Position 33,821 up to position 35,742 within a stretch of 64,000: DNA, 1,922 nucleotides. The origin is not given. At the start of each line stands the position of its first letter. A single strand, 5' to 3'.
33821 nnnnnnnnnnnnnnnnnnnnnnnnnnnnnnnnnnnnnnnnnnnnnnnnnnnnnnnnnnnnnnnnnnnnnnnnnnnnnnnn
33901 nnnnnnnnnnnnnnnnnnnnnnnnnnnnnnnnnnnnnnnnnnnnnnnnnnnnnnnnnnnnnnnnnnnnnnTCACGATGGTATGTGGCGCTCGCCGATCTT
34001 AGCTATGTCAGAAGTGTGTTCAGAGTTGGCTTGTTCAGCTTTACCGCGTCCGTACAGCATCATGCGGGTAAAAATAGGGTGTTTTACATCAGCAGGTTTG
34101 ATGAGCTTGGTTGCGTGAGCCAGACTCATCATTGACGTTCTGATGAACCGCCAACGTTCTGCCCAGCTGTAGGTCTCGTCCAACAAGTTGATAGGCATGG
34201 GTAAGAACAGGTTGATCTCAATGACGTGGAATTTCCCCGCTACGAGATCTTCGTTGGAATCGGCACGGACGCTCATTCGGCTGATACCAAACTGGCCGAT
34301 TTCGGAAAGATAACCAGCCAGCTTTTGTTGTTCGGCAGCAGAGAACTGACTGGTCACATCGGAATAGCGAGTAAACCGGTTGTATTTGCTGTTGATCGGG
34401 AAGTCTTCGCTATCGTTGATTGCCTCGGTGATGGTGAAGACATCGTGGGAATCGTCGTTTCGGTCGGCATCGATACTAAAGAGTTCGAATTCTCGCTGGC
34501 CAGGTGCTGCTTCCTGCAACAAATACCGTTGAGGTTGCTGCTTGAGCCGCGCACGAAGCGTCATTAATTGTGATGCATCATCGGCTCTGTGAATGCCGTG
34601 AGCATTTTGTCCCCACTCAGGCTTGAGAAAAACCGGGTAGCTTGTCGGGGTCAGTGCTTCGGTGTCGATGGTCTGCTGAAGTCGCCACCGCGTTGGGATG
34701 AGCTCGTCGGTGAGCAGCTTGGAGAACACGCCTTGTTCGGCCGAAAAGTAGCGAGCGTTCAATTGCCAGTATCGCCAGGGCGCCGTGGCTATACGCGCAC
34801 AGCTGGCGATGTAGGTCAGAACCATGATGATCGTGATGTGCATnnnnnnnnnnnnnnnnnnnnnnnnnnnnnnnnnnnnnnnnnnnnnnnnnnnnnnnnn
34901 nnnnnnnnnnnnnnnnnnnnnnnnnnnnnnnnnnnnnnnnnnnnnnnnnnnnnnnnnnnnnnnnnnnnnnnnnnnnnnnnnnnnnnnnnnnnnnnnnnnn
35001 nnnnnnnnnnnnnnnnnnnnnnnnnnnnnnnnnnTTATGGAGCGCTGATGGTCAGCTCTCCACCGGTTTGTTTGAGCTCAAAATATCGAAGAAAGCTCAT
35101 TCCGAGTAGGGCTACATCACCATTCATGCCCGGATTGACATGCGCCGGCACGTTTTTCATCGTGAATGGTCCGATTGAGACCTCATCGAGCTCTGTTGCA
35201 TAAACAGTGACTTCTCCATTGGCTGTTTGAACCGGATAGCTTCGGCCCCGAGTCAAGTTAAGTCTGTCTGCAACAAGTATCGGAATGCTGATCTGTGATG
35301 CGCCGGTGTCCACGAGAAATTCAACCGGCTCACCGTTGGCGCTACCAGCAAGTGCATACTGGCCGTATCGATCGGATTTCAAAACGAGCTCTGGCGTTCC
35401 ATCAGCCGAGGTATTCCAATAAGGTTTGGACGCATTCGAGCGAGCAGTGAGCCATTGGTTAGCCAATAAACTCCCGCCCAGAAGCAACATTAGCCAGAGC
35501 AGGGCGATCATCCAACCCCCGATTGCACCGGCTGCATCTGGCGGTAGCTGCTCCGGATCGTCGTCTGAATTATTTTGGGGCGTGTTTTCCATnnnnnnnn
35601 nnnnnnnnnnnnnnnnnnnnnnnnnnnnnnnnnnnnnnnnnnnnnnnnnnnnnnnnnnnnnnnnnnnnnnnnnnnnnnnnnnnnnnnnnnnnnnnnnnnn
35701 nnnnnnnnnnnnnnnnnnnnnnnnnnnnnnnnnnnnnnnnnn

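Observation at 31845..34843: Three-gene operon of two different ATP-grasp ligases plus an MFS-type transporter: candidate undescribed peptide or metabolite pathway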

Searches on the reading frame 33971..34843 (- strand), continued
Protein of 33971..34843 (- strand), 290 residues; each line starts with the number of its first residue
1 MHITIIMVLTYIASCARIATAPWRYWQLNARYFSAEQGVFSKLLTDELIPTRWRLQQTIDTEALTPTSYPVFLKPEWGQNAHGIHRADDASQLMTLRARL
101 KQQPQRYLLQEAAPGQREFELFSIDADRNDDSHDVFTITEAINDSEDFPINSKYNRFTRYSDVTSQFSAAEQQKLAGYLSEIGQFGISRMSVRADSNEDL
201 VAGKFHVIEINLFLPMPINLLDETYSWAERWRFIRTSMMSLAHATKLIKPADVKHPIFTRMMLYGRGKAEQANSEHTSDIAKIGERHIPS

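Call 40: find_encoding_contigs(protein=P0280, flank=8000, max_places=2)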
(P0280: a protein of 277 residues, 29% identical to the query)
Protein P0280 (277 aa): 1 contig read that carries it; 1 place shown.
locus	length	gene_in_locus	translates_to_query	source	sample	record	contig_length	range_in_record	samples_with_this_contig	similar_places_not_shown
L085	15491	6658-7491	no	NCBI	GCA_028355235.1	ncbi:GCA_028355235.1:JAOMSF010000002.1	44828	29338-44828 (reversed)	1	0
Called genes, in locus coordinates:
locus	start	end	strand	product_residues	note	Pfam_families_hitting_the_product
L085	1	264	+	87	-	?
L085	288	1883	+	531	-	PF18895:T4SS_pilin (weak)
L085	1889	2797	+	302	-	PF18895:T4SS_pilin (weak)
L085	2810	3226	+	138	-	PF18895:T4SS_pilin (weak)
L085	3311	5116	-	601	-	PF02518:HATPase_c (weak), PF13589:HATPase_c_3, PF01119:DNA_mis_repair, PF08676:MutL_C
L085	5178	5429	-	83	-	-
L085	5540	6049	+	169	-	PF01245:Ribosomal_L19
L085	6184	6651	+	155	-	-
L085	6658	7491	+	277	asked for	-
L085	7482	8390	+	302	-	PF08443:RimK (faint)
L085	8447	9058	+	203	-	-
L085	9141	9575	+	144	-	PF13564:DoxX_2 (faint)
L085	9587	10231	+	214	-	PF20599:DUF6796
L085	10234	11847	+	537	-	PF01839:FG-GAP (faint), PF13517:FG-GAP_3, PF07593:UnbV_ASPIC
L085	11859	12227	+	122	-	-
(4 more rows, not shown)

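Call 57: find_encoding_contigs(protein=P0250, flank=7000, max_places=1)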
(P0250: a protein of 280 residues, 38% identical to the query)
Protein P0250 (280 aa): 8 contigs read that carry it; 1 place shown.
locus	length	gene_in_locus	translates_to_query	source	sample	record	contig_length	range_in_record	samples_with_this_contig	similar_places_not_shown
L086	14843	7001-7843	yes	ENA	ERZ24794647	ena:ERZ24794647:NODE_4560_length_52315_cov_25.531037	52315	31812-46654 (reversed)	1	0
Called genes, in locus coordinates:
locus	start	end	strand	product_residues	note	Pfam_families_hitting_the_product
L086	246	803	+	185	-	PF00072:Response_reg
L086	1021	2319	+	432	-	PF00501:AMP-binding, PF14535:AMP-binding_C_2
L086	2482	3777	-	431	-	PF06808:DctM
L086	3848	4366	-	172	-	PF04290:DctQ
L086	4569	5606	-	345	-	PF03480:DctP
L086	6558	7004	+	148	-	PF04945:YHS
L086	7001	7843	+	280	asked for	-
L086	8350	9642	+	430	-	PF07690:MFS_1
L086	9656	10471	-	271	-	PF03446:NAD_binding_2, PF09130:DUF1932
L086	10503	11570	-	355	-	PF04303:PrpF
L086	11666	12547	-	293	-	PF04909:Amidohydro_2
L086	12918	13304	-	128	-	-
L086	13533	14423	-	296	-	-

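Call 58: find_encoding_contigs(protein=P0279, flank=7000, max_places=1)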
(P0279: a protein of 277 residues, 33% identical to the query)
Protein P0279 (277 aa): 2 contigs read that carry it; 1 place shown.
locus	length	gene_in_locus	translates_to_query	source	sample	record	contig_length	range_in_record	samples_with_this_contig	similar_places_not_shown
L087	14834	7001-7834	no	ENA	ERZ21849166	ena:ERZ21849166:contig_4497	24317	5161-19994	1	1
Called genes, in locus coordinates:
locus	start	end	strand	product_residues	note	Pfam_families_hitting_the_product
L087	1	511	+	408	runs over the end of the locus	PF07690:MFS_1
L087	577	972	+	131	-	-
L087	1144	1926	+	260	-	PF01734:Patatin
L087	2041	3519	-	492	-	PF13177:DNA_pol3_delta2, PF00004:AAA, PF22608:DNAX_ATPase_lid (weak)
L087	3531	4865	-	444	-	-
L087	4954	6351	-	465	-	PF08245:Mur_ligase_M, PF02875:Mur_ligase_C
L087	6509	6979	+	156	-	-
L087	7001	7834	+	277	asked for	-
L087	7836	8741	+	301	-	-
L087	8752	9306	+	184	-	-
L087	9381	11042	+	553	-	PF01645:Glu_synthase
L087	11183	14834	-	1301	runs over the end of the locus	PF10101:DUF2339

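Call 59: find_encoding_contigs(protein=P0293, flank=7000, max_places=1)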
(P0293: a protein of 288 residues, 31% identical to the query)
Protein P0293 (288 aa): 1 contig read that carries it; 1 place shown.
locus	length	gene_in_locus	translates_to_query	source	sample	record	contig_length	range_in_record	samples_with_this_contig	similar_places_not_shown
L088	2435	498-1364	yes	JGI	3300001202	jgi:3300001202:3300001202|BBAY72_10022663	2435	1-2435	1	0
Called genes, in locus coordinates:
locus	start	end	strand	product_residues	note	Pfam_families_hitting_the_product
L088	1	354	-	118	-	?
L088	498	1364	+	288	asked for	PF07478:Dala_Dala_lig_C (weak)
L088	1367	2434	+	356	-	?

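Call 72: search_protein_families(library=padloc, proteins=[window:33971-34843:-], max_evalue=0.01)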
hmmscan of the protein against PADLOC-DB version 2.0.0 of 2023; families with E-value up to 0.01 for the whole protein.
window:33971-34843:- (290 aa): 0 families

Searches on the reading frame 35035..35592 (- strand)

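Call 3: search_protein_families(library=pfam, proteins=[window:35035-35592:-], max_evalue=0.1)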
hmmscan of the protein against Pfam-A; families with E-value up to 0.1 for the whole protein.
window:35035-35592:- (185 aa): 2 families
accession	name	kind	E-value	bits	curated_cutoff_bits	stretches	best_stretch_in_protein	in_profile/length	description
PF13975.11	gag-asp_proteas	-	2.1e-25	89.6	28.2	1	83-169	3-91/92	gag-polyprotein putative aspartyl protease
PF13650.11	Asp_protease_2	-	2.6e-21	76.6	24.3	1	84-167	4-90/90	Aspartyl protease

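Call 4: search_protein_families(library=ncbifam, proteins=[window:35035-35592:-], max_evalue=0.1)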
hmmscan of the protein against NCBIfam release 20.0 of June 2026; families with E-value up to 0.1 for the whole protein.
window:35035-35592:- (185 aa): 2 families
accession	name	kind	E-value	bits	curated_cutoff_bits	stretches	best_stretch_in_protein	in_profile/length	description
TIGR02281.1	clan_AA_DTGA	subfamily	1.1e-24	86.9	57.95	1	69-182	2-119/121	TIGR02281 family clan AA aspartic protease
TIGR03698.1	clan_AA_DTGF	subfamily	3.1e-05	24.2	57.35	1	88-173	13-98/107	clan AA aspartic protease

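Call 72: search_protein_families(library=padloc, proteins=[window:35035-35592:-], max_evalue=0.01)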
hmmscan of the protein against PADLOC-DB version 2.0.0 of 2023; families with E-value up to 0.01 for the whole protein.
window:35035-35592:- (185 aa): 0 families
